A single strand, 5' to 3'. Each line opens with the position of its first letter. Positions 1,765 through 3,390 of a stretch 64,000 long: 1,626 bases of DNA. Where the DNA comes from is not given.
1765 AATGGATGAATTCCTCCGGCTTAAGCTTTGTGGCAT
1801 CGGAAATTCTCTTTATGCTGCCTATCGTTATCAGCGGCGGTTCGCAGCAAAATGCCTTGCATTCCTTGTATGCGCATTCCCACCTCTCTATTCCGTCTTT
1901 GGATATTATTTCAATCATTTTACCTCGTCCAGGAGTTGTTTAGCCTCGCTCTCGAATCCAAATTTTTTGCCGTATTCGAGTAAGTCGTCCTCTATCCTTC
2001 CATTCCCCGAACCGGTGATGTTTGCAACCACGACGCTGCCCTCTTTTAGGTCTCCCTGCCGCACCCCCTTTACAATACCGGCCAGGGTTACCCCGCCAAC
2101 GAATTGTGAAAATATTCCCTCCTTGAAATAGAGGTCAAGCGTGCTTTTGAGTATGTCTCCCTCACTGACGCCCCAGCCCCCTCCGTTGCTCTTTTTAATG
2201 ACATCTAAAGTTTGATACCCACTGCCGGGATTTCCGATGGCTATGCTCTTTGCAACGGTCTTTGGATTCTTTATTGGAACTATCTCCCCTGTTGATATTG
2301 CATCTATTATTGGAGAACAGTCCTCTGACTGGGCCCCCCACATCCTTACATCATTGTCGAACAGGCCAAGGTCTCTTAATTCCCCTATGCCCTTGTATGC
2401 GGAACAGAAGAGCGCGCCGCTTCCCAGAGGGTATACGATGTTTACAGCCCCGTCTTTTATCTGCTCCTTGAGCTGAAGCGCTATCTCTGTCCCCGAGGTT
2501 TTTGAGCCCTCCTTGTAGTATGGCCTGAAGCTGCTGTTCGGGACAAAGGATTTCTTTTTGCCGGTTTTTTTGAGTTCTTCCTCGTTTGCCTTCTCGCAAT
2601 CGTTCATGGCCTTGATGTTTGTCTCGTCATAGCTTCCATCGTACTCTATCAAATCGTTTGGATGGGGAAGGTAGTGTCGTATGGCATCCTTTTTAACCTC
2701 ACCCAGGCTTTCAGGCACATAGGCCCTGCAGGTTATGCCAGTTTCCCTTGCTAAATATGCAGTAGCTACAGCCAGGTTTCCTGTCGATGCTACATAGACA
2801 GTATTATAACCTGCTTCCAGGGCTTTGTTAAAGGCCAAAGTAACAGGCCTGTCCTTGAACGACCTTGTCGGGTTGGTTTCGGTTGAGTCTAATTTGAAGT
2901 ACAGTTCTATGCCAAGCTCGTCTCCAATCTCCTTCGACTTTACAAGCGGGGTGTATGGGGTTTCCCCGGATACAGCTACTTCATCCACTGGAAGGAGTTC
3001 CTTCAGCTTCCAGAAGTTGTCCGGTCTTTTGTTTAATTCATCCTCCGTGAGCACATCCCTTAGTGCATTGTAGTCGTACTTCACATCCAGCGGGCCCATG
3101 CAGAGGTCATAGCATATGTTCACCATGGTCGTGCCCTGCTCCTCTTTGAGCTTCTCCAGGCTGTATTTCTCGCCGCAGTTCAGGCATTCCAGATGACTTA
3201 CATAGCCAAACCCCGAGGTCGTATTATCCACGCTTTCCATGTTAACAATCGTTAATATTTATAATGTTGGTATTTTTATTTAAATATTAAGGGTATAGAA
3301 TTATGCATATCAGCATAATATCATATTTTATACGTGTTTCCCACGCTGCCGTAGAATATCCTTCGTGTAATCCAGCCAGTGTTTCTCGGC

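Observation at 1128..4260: Shared palindrome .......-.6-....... positioned 8-9 nt upstream of the TATA box of four sulfur/Fe-S-related transcription units: a candidate regulon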

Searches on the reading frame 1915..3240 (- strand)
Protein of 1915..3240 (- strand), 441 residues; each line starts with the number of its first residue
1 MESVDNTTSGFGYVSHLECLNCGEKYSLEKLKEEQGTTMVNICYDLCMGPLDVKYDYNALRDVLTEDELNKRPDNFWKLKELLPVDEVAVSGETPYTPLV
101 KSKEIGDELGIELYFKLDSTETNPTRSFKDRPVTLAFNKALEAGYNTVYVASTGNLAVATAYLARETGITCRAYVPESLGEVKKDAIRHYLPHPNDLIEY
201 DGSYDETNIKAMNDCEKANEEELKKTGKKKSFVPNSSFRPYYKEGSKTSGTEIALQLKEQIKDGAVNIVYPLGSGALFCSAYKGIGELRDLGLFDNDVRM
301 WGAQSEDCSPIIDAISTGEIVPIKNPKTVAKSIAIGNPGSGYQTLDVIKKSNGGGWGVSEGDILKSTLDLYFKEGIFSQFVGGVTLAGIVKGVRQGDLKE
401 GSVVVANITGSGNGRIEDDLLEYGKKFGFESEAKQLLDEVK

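Call 7: search_protein_families(library=pfam, proteins=[window:1915-3240:-])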
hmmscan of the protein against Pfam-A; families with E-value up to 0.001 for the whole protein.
window:1915-3240:- (441 aa): 2 families
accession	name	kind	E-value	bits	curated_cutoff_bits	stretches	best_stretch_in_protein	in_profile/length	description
PF00291.31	PALP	-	2.3e-55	188.5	35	1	96-410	7-295/295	Pyridoxal-phosphate dependent enzyme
PF20700.3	Mutator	-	0.00011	21.7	26.5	1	2-65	32-95/357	Mutator-like transposase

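Call 8: search_protein_families(library=ncbifam, proteins=[window:1915-3240:-])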
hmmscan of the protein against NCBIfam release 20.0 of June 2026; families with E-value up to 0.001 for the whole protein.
window:1915-3240:- (441 aa): 32 families (the best 25 are shown)
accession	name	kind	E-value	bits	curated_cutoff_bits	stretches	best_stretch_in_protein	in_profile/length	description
NF006050.0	PRK08197.1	equivalog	3e-53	181.1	303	1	12-412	4-381/406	threonine synthase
TIGR00260.1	thrC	equivalog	6.6e-42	143.9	167.1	1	77-413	2-336/340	threonine synthase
NF004170.0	PRK05638.1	equivalog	2e-39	135.4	421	1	35-413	11-356/442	threonine synthase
NF004996.0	PRK06381.1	equivalog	8.7e-28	97.2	266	1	94-410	12-316/319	threonine synthase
NF006205.0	PRK08329.1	equivalog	2.2e-25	89.4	358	1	47-412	21-343/347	threonine synthase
NF005035.0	PRK06450.1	equivalog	8.4e-18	64.3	301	1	41-405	18-329/338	threonine synthase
NF006390.0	PRK08639.1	equivalog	2.6e-17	62.9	421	1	95-413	24-315/418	threonine ammonia-lyase IlvA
TIGR01127.1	ilvA_1Cterm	equivalog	1.5e-15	57.1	378.75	1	97-406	1-282/380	threonine ammonia-lyase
NF005292.0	PRK06815.1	equivalog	1.2e-14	54.1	371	1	94-405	19-303/320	threonine/serine dehydratase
TIGR02079.1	THD1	equivalog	1.7e-13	50.2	440.55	1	96-413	16-307/410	threonine ammonia-lyase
NF005680.0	PRK07476.1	equivalog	1.6e-12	47.1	413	1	90-397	17-298/326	hydroxyectoine utilization dehydratase EutB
NF006389.0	PRK08638.1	equivalog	3.5e-12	45.9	453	1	91-410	22-312/333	bifunctional threonine ammonia-lyase/L-serine ammonia-lyase TdcB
TIGR03844.1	cysteate_syn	equivalog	4.2e-12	45.6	324.9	2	345-423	312-390/398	cysteate synthase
NF006094.0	PRK08246.1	subfamily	1.3e-11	44.5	331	1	96-392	23-285/310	serine/threonine dehydratase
NF005147.0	PRK06608.1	equivalog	1.8e-10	40.2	380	1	96-190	24-118/339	serine/threonine dehydratase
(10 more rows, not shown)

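Call 12: find_homologous_proteins(query=window:1915-3240:-, max_evalue=1e-30)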
Query window:1915-3240:- (441 aa): 1599 proteins with E <= 1e-30 among 8000 candidates; the best 120 are listed.
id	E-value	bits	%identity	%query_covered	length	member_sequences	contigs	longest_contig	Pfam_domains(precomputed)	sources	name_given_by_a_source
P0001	2.3e-264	895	89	100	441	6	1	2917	PF00291.32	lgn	-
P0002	5.7e-257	871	86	100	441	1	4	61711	PF00291.32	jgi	-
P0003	2.1e-235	800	80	100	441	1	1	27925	PF00291.32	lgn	-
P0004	4.6e-233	792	78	100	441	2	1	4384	PF00291.32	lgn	-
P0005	2.1e-230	783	84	92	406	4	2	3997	PF00291.32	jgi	-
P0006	3.1e-223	760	76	100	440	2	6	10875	PF00291.32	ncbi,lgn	-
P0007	1.1e-215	735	71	100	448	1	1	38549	PF00291.32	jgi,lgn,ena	-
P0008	7.0e-213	725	73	99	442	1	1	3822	PF00291.32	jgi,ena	-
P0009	2.5e-211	720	72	100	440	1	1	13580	PF00291.32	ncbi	ncbi:MAG: pyridoxal-phosphate dependent enzyme [Candidatus Altarchaeaceae archaeon]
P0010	1.1e-210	718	71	100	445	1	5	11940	PF00291.32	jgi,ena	-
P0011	6.4e-210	716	71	100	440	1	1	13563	PF00291.32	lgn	-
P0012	1.5e-209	715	71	100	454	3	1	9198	PF00291.32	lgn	-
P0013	1.6e-208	711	70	99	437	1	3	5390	PF00291.32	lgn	-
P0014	2.9e-208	710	71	100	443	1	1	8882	PF00291.32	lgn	-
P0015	6.2e-207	706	70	97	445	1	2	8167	PF00291.32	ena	-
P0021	1.0e-203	695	69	100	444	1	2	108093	PF00291.32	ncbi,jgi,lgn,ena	-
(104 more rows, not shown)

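Call 14: find_related_loci(query=A2, collection=genome_contigs, flank=10000)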
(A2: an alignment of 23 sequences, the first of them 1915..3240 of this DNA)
Query A2 (441 aa) in genome_contigs; peptide patterns used: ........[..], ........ (x = any residue, [..] = any of these).
47 stretches matched a pattern; 13 encode a relative of the query (tblastn E <= 1e-3); 13 distinct loci.
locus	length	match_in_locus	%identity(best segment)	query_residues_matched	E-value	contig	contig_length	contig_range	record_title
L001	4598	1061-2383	90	1-441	0e+0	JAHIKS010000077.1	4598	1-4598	MAG: Candidatus Altiarchaeota archaeon isolate KR13_N1.mb.66 KR13_N1.mb.66_k141_118489, whole genome shotgun sequence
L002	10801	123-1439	76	1-441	0e+0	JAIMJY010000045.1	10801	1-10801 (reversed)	MAG: Caldisericum sp. isolate GA_180221_E-1-2-MAG-37_73 NODE_991_length_10813_cov_38.772355, whole genome shotgun sequen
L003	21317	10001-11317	73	1-441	0e+0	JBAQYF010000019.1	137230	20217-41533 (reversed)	MAG: Candidatus Altiarchaeia archaeon isolate MFD12011_ilm_asm_bin5 k127_80343, whole genome shotgun sequence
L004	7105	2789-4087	69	5-437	0e+0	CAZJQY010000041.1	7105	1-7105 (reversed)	MAG TPA_asm: uncultured archaeon isolate binchicken_co387_627 genome assembly, contig: NODE_14982_length_7105_cov_5.4817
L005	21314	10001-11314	69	5-441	0e+0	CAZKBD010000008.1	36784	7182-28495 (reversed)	MAG TPA_asm: uncultured Methanosarcinales archaeon isolate SRP062349_co5_67 genome assembly, contig: NODE_260_length_367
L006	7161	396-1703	68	5-440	0e+0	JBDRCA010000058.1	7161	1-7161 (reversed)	MAG: Candidatus Altiarchaeota archaeon isolate MEGAHIT-group-1.157 k141_7386848, whole genome shotgun sequence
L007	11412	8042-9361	65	1-440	0e+0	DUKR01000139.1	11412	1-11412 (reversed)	MAG TPA_asm: Candidatus Woesearchaeota archaeon isolate UBA9638 contig_11051, whole genome shotgun sequence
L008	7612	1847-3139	64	4-440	0e+0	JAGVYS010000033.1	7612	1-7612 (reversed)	Candidatus Woesearchaeota archaeon isolate RIFCSPHIGHO2_02_FULL_41_15 rifcsphigho2_02_scaffold_22930, whole genome shotg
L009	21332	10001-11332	57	7-439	9e-169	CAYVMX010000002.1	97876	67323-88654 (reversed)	MAG TPA_asm: uncultured Candidatus Peribacteria bacterium isolate SRP128015_co1_480 genome assembly, contig: NODE_86_len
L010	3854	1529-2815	54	13-432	1e-155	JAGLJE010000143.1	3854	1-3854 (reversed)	MAG: Candidatus Gracilibacteria bacterium isolate RS_3_32 ROV157_3.bin.32.fa_143, whole genome shotgun sequence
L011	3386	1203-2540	51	1-437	8e-157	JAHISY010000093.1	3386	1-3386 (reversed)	MAG: Patescibacteria group bacterium isolate MM_PC_MetaG.mb.193 MM_PC_MetaG.mb.193_k141_1416008, whole genome shotgun se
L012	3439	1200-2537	51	1-437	2e-154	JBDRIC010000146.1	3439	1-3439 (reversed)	MAG: Patescibacteria group bacterium isolate MEGAHIT-group-1.566 k141_3245925, whole genome shotgun sequence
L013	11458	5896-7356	43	1-440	8e-122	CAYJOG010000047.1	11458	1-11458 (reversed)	MAG TPA_asm: uncultured bacterium isolate ERP124720_co1_46 genome assembly, contig: NODE_6649_length_11458_cov_3.920810,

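Call 21: find_encoding_contigs(protein=P0002, flank=10000, max_places=4)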
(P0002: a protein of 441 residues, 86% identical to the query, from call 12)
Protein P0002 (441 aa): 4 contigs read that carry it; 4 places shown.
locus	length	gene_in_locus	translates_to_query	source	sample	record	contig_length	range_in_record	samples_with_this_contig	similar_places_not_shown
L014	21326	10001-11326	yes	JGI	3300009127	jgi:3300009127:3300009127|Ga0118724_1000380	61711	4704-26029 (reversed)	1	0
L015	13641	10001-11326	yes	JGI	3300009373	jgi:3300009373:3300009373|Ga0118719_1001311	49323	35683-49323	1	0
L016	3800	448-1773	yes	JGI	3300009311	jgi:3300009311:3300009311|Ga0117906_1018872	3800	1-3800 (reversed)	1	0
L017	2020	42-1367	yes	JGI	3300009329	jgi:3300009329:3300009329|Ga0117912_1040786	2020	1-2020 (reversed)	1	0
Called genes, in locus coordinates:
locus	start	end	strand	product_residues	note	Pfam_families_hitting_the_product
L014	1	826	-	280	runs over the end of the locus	PF00571:CBS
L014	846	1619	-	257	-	PF02754:CCG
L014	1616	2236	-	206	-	PF13237:Fer4_10 (faint), PF13183:Fer4_8, PF13187:Fer4_9 (weak), PF13534:Fer4_17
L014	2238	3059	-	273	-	PF12801:Fer4_5, PF12838:Fer4_7 (weak), PF13187:Fer4_9, PF13237:Fer4_10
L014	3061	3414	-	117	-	-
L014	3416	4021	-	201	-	PF13237:Fer4_10 (faint), PF12838:Fer4_7, PF14697:Fer4_21 (faint), PF00037:Fer4 (weak)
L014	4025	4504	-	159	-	-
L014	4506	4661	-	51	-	-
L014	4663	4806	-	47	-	-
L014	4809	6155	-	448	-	-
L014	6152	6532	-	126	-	-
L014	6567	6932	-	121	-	PF01592:NifU_N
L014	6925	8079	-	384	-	PF00266:Aminotran_5, PF01041:DegT_DnrJ_EryC1 (weak), PF01212:Beta_elim_lyase (weak)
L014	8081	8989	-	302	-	PF02445:NadA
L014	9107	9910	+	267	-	PF10370:Rv2993c-like_N, PF01557:FAA_hydrolase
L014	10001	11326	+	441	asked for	PF00291:PALP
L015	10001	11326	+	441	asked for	PF00291:PALP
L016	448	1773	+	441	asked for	PF00291:PALP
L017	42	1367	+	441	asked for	PF00291:PALP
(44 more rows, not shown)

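Call 23: find_encoding_contigs(protein=P0003, flank=10000, max_places=2)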
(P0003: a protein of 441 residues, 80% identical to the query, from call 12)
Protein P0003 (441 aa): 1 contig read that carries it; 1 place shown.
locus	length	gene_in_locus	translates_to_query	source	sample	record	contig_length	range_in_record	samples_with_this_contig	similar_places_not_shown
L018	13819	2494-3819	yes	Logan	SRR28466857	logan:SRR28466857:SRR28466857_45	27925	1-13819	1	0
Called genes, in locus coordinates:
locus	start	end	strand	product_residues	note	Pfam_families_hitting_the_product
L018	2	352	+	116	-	?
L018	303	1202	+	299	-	PF01171:ATP_bind_3, PF03054:tRNA_Me_trans (weak), PF16503:zn-ribbon_14 (weak)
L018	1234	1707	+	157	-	PF08915:tRNA-Thr_ED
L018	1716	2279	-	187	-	PF12844:HTH_19 (weak), PF13560:HTH_31, PF01381:HTH_3, PF00571:CBS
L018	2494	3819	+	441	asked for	PF00291:PALP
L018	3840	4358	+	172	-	-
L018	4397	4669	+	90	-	PF02597:ThiS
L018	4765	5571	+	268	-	PF00899:ThiF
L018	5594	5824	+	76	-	PF01206:TusA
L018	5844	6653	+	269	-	PF02596:DUF169, PF12802:MarR_2 (weak)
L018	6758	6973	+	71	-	PF12802:MarR_2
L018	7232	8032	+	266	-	PF10518:TAT_signal, PF12797:Fer4_2 (weak), PF13237:Fer4_10 (faint), PF12837:Fer4_6 (faint), PF13187:Fer4_9 (weak), PF13247:Fer4_11, PF12838:Fer4_7 (weak)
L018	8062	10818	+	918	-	PF04879:Molybdop_Fe4S4, PF00384:Molybdopterin, PF01568:Molydop_binding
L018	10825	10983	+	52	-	PF02416:TatA_B_E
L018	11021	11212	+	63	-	PF02416:TatA_B_E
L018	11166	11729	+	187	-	PF00581:Rhodanese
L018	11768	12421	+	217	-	PF02613:Nitrate_red_del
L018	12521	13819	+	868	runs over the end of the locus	PF04879:Molybdop_Fe4S4, PF00384:Molybdopterin, PF01568:Molydop_binding, PF00301:Rubredoxin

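Call 24: find_encoding_contigs(protein=P0007, flank=10000, max_places=2)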
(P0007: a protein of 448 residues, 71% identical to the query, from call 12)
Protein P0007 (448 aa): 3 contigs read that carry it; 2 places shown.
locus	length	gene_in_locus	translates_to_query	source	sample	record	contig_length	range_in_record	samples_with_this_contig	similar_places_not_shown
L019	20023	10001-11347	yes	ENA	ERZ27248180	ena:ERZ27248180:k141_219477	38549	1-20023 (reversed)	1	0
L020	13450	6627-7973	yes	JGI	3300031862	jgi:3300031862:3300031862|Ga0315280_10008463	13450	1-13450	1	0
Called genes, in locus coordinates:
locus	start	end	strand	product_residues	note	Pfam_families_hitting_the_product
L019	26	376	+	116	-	PF04956:TrbC (weak), PF18895:T4SS_pilin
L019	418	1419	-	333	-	PF03703:bPH_2 (weak)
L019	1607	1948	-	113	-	-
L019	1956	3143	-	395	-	PF00753:Lactamase_B, PF19583:ODP, PF00258:Flavodoxin_1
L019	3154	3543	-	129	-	-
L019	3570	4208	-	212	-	-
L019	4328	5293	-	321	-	PF01555:N6_N4_Mtase (weak), PF01170:UPF0020, PF02384:N6_Mtase (weak), PF11599:AviRa (faint), PF05175:MTS (faint), PF09445:Methyltransf_15, PF13847:Methyltransf_31 (weak)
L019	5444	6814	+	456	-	PF02934:GatB_N, PF02637:GatB_Yqey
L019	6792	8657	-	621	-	PF00723:Glyco_hydro_15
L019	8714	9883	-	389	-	PF22025:ThiI_fer, PF02926:THUMP, PF02568:ThiI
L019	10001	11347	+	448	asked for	PF00291:PALP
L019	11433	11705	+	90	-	PF02597:ThiS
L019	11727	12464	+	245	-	PF00899:ThiF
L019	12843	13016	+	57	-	-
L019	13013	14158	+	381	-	PF00155:Aminotran_1_2, PF01041:DegT_DnrJ_EryC1 (weak), PF00266:Aminotran_5, PF05889:SepSecS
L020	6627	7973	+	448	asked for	PF00291:PALP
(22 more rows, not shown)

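Call 25: find_encoding_contigs(protein=P0021, flank=10000, max_places=2)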
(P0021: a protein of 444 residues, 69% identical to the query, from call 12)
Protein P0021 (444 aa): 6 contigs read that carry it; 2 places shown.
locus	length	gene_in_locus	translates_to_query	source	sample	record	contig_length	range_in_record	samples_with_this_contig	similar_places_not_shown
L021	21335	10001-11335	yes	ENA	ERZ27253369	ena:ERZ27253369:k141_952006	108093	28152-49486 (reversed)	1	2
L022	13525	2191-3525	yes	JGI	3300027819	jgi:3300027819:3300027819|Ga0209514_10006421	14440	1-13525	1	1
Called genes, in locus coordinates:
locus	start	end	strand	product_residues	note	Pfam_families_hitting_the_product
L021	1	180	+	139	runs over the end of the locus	-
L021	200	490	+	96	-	-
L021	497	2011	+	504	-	PF00437:T2SSE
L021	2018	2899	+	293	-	PF00482:T2SSF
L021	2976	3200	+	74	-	-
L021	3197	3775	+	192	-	-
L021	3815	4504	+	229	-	-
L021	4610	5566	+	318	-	PF13248:Zn_ribbon_3 (faint), PF12773:DZR, PF13240:Zn_Ribbon_1 (weak), PF00526:Dicty_CTDC (weak)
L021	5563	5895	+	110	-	-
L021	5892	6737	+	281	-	PF02498:Bro-N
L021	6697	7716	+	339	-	PF00482:T2SSF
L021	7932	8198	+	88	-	PF01402:RHH_1 (weak), PF17723:RHH_8 (weak)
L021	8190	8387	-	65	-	PF01850:PIN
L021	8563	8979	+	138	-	PF02518:HATPase_c (faint)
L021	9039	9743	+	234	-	-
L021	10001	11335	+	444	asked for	PF00291:PALP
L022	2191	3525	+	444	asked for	PF00291:PALP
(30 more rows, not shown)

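Call 35: find_homologous_proteins(query=L018:1716-2279:-, max_evalue=1e-10)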
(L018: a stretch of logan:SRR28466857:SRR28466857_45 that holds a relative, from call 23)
Query L018:1716-2279:- (187 aa): 409 proteins with E <= 1e-10 among 631 candidates; the best 120 are listed.
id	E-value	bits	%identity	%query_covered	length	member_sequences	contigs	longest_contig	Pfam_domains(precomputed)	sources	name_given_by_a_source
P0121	5.0e-109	379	100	100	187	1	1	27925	PF12844.14,PF01381.29,PF13560.13,PF00571.34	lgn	-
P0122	1.1e-88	313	82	100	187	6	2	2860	PF12844.14,PF01381.29,PF13560.13,PF00571.34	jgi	-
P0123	1.5e-77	277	72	100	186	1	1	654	PF12844.14,PF01381.29,PF13560.13,PF00571.34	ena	-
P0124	2.9e-51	192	54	99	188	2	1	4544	PF12844.14,PF01381.29,PF13560.13,PF00571.34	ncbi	-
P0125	3.8e-48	181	52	99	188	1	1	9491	PF12844.14,PF01381.29,PF13560.13,PF00571.34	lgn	-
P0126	1.1e-47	180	49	98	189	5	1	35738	PF12844.14,PF01381.29,PF13560.13,PF00571.34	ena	-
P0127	1.3e-47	180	52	99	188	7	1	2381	PF12844.14,PF01381.29,PF13560.13,PF00571.34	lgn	-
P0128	1.3e-44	170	46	99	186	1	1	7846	PF12844.14,PF01381.29,PF13560.13,PF00571.34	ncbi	ncbi:CBS domain-containing protein [Candidatus Altiarchaeota archaeon]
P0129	1.3e-44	170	49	99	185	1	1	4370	PF12844.14,PF01381.29,PF13560.13,PF00571.34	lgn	-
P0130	1.7e-43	166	51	98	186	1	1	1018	PF12844.14,PF01381.29,PF13560.13,PF00571.34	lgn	-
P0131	2.1e-43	166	48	98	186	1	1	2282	PF12844.14,PF01381.29,PF13560.13,PF00571.34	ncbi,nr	ncbi:MAG: CBS domain-containing protein [Candidatus Altiarchaeota archaeon]|nr:CBS domain-containing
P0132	1.8e-42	163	47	96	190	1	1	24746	PF12844.14,PF01381.29,PF13560.13,PF00571.34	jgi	jgi:predicted transcriptional regulator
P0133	5.9e-42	161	46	98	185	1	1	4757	PF12844.14,PF01381.29,PF13560.13,PF00571.34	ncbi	-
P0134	1.3e-41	160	44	100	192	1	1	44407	PF12844.14,PF01381.29,PF00571.34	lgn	-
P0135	1.4e-41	160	47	99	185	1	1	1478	PF12844.14,PF01381.29,PF13560.13,PF00571.34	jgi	jgi:predicted transcriptional regulator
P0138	3.2e-41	159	47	91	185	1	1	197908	PF12844.14,PF01381.29,PF13560.13,PF00571.34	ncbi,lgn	-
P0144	1.6e-39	153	45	98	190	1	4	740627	PF12844.14,PF01381.29,PF13560.13,PF00571.34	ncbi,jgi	-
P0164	4.4e-38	149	45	97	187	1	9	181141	PF12844.14,PF01381.29,PF13560.13,PF00571.34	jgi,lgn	jgi:predicted transcriptional regulator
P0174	3.8e-37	146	44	100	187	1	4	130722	PF12844.14,PF01381.29,PF13560.13,PF00571.34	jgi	jgi:predicted transcriptional regulator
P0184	1.2e-36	144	44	98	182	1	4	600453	PF01381.29,PF00571.34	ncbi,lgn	-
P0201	6.7e-36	142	42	100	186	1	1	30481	PF01381.29,PF13560.13,PF00571.34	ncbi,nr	ncbi:CBS domain protein [Candidatus Burarchaeum australiense]|nr:CBS domain protein [Candidatus Bura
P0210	3.2e-35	139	43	91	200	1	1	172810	PF12844.14,PF13413.13,PF01381.29,PF13560.13,PF00571.34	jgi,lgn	jgi:predicted transcriptional regulator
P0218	1.4e-34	137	43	91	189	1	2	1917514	PF12844.14,PF01381.29,PF13560.13,PF00571.34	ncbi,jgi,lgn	jgi:predicted transcriptional regulator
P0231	4.0e-34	136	44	97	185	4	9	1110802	PF12844.14,PF01381.29,PF13560.13,PF13443.13,PF00571.34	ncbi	ncbi:MAG: CBS domain-containing protein, partial [Candidatus Jordarchaeales archaeon]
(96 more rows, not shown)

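Call 37: find_related_loci(query=A3, collection=metagenome_contigs, flank=6000)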
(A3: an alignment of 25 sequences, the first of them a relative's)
Query A3 (187 aa) in metagenome_contigs; peptide patterns used: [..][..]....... (x = any residue, [..] = any of these).
600 stretches matched a pattern (row limit reached: there are more); 570 encode a relative of the query (tblastn E <= 1e-3); the best 80 are kept; 80 distinct loci.
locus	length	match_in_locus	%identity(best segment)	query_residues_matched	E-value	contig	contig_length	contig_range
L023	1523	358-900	48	4-187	1e-52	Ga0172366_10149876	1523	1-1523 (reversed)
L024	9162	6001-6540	49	1-183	5e-50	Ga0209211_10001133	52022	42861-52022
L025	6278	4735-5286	46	1-187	2e-49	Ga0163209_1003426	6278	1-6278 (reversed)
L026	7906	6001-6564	47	1-187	1e-49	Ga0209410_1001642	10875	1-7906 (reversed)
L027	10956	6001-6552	46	1-187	1e-48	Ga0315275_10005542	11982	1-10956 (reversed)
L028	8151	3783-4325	47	4-187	1e-47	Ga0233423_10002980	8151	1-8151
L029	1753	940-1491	47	1-187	7e-49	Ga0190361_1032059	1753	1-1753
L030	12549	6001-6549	48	1-185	7e-48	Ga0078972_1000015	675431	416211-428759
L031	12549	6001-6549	43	1-185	2e-47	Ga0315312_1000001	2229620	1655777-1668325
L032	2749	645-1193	43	1-185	5e-47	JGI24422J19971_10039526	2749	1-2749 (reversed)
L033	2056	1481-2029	45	1-185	2e-47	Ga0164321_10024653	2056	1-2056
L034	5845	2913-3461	43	1-185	4e-47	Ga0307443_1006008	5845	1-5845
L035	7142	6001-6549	46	1-185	5e-47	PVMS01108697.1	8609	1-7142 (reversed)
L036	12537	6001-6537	46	3-183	9e-47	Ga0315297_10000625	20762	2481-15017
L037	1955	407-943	46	3-183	3e-47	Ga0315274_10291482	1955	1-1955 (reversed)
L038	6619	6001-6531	46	5-183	1e-46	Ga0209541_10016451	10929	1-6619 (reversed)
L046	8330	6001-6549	47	1-185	4e-46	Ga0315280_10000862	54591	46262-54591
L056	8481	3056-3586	47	3-187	8e-46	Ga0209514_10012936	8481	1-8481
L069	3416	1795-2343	44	1-185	3e-45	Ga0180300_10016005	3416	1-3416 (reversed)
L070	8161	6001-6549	43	1-185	5e-45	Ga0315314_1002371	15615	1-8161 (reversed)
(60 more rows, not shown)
